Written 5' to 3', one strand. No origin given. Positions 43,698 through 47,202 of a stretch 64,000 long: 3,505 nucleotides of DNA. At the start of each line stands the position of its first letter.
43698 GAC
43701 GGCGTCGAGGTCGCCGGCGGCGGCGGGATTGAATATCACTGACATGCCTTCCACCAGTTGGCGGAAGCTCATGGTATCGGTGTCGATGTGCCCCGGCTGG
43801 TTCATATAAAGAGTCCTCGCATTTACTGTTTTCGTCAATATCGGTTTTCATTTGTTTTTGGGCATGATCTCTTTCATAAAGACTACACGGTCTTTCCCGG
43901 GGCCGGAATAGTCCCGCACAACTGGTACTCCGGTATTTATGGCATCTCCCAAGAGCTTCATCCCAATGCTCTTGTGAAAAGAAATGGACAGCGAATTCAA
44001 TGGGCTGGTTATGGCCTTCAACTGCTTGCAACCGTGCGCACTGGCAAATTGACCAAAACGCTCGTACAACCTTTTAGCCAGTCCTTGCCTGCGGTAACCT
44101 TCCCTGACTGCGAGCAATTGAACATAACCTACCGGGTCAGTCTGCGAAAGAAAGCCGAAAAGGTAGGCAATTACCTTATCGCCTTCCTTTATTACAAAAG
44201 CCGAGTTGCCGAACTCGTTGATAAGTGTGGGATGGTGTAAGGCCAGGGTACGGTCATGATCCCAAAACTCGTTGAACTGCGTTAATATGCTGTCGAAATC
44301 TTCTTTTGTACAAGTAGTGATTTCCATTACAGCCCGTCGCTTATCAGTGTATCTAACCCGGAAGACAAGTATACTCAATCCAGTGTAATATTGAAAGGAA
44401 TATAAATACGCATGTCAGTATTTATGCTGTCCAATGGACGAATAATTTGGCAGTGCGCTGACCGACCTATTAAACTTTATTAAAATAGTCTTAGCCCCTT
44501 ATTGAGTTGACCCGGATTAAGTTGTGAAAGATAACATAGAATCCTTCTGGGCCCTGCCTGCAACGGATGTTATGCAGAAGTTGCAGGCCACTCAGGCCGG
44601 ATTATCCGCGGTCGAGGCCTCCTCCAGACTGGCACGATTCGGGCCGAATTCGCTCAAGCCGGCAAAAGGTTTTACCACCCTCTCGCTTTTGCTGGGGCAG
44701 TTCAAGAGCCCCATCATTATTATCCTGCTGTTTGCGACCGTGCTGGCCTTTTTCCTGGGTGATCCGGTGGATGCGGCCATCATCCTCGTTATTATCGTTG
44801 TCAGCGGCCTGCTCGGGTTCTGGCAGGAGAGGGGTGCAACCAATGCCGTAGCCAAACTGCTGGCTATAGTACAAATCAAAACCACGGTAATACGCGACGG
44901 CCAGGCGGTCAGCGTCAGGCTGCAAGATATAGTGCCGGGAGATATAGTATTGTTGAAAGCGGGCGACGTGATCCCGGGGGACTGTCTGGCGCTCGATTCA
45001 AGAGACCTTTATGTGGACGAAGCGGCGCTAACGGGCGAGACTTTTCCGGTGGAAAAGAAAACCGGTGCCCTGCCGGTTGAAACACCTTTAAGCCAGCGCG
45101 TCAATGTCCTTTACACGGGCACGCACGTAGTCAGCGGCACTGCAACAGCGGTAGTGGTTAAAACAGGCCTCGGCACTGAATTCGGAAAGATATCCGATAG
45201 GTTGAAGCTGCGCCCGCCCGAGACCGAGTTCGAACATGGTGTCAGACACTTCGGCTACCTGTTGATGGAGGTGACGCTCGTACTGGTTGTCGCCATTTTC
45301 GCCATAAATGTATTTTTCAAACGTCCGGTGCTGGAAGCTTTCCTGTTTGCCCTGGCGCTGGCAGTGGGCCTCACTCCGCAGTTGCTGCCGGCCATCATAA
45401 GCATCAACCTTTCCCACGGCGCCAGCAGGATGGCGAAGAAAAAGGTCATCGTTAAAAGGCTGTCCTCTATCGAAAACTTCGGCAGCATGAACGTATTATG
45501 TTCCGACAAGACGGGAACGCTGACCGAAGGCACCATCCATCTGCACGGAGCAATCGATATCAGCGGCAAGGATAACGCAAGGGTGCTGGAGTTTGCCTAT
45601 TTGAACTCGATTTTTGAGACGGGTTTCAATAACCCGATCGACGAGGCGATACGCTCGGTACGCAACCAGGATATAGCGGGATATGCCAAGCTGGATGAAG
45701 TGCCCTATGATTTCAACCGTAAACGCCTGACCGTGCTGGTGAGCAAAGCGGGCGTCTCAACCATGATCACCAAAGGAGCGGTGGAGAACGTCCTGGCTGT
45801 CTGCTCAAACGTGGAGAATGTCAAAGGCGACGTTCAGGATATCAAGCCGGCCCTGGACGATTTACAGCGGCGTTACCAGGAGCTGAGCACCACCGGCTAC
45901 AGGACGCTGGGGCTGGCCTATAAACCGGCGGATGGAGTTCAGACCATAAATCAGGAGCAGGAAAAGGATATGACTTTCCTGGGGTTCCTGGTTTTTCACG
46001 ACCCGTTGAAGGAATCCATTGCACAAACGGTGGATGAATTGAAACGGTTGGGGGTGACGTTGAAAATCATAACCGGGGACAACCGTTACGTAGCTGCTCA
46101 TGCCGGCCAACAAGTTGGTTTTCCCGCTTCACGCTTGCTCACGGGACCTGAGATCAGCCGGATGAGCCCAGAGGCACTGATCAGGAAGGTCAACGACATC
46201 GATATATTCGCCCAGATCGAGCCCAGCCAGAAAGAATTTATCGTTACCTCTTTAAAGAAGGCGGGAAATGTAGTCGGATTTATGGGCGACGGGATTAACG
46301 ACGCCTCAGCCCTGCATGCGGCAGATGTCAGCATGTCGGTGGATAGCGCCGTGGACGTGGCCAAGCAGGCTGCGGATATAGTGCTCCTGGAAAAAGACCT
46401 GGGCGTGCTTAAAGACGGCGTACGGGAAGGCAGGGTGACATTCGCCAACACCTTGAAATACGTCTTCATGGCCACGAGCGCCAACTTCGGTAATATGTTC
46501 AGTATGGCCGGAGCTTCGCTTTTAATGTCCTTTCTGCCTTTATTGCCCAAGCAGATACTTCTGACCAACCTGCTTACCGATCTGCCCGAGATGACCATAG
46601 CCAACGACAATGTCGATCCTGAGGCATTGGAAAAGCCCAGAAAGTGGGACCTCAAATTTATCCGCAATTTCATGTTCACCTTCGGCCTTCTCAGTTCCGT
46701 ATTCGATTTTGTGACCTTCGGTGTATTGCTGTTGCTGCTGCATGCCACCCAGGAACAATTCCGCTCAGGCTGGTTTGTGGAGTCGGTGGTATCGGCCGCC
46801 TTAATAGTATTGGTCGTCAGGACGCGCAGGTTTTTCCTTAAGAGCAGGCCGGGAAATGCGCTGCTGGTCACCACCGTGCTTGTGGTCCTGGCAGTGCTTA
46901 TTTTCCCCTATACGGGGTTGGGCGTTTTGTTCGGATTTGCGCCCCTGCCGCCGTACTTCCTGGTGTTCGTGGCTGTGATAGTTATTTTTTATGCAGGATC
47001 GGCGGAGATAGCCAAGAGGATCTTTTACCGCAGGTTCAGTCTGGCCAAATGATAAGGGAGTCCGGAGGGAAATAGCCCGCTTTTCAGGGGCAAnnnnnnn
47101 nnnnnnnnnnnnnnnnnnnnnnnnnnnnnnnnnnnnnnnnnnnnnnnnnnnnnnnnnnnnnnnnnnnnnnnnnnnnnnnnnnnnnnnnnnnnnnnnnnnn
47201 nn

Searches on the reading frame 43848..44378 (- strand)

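Call 60: search_protein_families(library=pfam, proteins=[window:43848-44378:-], max_evalue=0.00001)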
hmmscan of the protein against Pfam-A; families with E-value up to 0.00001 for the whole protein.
window:43848-44378:- (176 aa): 3 families
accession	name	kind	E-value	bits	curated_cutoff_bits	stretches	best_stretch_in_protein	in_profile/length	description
PF00583.31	Acetyltransf_1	-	6e-13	49.5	20.7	1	35-139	12-115/116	Acetyltransferase (GNAT) family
PF13508.13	Acetyltransf_7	-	2.9e-07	31.2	27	1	59-123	4-66/84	Acetyltransferase (GNAT) domain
PF13673.13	Acetyltransf_10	-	8.5e-06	26.2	23.6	1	60-144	33-111/128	Acetyltransferase (GNAT) domain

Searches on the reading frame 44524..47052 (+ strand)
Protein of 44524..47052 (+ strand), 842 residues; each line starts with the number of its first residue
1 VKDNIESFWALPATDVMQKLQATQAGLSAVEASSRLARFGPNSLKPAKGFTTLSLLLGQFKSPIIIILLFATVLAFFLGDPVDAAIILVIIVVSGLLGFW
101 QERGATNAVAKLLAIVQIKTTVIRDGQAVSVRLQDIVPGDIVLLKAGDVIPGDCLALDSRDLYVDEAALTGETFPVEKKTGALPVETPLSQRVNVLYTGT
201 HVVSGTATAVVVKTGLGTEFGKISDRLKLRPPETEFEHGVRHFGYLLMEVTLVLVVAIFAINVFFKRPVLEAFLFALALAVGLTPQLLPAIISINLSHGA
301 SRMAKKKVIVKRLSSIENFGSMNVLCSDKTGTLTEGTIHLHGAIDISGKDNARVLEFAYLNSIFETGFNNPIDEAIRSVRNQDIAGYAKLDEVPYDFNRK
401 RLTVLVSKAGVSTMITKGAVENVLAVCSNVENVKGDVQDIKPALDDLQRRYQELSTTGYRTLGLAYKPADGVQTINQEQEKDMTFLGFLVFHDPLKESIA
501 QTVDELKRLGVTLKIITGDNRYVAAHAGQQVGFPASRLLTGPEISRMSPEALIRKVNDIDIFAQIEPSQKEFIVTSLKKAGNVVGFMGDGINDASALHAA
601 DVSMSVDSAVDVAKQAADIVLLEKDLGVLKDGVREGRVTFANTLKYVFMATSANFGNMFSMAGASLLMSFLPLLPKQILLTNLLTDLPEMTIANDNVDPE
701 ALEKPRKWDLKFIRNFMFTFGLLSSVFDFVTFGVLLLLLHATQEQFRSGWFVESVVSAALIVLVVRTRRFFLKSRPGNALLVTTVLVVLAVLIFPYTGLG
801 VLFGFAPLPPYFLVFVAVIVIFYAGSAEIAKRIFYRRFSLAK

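Call 60: search_protein_families(library=pfam, proteins=[window:44524-47052:+], max_evalue=0.00001)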
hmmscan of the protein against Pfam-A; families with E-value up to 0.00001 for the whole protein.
window:44524-47052:+ (842 aa): 4 families
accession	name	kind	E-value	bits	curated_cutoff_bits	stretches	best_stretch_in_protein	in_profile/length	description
PF00122.25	E1-E2_ATPase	-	2.1e-46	158.1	28.1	1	117-306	4-181/181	E1-E2 ATPase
PF00689.26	Cation_ATPase_C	-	4.7e-22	79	27.3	1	670-833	1-175/175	Cation transporting ATPase, C-terminus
PF00690.31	Cation_ATPase_N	-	1.4e-15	57.1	20.4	1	8-74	1-68/69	Cation transporter/ATPase, N-terminus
PF00702.32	Hydrolase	-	1.6e-13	51.9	26.4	1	323-601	2-191/191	haloacid dehalogenase-like hydrolase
